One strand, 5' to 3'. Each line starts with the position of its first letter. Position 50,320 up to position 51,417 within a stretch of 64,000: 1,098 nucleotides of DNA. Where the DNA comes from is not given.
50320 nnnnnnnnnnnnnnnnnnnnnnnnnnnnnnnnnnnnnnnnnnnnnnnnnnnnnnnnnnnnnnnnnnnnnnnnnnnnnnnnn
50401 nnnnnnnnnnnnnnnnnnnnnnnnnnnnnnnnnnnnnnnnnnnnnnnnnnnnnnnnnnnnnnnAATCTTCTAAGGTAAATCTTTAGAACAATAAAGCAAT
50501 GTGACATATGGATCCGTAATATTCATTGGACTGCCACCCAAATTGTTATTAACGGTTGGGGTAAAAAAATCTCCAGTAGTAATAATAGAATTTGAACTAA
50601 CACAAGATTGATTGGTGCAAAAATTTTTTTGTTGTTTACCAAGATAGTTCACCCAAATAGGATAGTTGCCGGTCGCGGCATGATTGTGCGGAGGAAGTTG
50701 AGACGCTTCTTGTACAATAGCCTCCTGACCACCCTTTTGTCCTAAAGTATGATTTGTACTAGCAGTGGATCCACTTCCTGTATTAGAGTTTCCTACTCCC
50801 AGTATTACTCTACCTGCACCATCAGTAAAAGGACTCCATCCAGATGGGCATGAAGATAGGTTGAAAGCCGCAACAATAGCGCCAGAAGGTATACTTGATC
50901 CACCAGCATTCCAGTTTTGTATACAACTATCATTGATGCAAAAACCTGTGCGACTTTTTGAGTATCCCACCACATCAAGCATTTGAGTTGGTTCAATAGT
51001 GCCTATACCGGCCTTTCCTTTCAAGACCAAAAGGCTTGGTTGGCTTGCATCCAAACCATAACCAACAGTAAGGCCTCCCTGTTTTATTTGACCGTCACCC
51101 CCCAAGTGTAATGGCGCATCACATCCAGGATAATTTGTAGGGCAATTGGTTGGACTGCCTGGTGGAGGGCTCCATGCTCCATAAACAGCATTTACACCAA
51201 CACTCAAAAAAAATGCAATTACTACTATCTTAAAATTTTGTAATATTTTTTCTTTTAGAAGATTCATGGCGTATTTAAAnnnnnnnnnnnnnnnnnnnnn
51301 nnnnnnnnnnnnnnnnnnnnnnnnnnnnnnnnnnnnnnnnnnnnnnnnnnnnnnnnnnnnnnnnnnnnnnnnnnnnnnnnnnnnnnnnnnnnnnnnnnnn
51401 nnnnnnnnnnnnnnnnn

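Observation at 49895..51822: Perfectly identical 157-bp and 53-bp DNA blocks inside three diverged tandem paralogs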

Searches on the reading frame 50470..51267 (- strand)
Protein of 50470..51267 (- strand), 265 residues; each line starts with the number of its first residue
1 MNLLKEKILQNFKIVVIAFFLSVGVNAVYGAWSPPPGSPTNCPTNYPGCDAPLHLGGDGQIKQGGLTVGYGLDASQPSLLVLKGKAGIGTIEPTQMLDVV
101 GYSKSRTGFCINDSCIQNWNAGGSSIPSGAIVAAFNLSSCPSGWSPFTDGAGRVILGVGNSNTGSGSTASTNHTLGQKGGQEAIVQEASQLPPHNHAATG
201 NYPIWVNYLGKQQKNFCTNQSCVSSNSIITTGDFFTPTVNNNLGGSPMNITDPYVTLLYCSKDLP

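Call 4: search_protein_families(library=pfam, proteins=[window:50470-51267:-], max_evalue=0.01)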
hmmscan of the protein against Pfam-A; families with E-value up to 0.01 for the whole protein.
window:50470-51267:- (265 aa): 1 family
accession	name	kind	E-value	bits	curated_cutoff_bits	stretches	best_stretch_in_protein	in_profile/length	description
PF21939.1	Gp10_C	-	0.0033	18.8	27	1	144-257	29-133/139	Baseplate structural protein Gp10, C-terminal domain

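Call 23: list_cluster_members(proteins=[P0001, P0002, P0004, P0005, window:50470-51267:-, L005:3841-4650:+, P0003, P0006])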
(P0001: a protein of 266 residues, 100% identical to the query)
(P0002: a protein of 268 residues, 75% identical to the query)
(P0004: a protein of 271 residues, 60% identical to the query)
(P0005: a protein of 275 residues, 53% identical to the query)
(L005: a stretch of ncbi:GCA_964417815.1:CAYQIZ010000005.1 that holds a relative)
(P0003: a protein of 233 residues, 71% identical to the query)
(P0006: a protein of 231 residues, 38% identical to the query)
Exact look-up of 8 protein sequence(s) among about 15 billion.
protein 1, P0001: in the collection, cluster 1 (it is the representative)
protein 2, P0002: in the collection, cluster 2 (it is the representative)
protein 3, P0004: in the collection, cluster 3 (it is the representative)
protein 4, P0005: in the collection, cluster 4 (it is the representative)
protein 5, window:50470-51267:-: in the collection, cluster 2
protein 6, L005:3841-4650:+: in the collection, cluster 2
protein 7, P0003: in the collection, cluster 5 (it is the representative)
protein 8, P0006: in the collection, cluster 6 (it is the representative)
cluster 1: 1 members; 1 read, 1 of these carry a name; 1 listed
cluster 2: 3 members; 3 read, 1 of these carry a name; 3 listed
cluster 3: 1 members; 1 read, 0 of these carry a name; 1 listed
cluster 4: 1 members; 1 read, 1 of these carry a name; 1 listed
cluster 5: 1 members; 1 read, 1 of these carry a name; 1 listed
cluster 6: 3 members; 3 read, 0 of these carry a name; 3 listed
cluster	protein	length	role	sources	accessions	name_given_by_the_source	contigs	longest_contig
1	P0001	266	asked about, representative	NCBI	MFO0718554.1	MAG: hypothetical protein U0522_00785 [Candidatus Paceibacterota bacterium]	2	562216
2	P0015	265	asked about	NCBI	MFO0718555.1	MAG: hypothetical protein U0522_00790 [Candidatus Paceibacterota bacterium]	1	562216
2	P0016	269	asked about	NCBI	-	-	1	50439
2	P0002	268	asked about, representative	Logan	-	-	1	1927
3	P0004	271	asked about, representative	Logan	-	-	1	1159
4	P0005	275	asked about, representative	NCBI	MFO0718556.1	MAG: hypothetical protein U0522_00795 [Candidatus Paceibacterota bacterium]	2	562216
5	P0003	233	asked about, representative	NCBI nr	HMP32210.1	hypothetical protein [Saprospiraceae bacterium]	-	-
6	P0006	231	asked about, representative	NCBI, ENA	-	-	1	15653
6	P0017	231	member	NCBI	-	-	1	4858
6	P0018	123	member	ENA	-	-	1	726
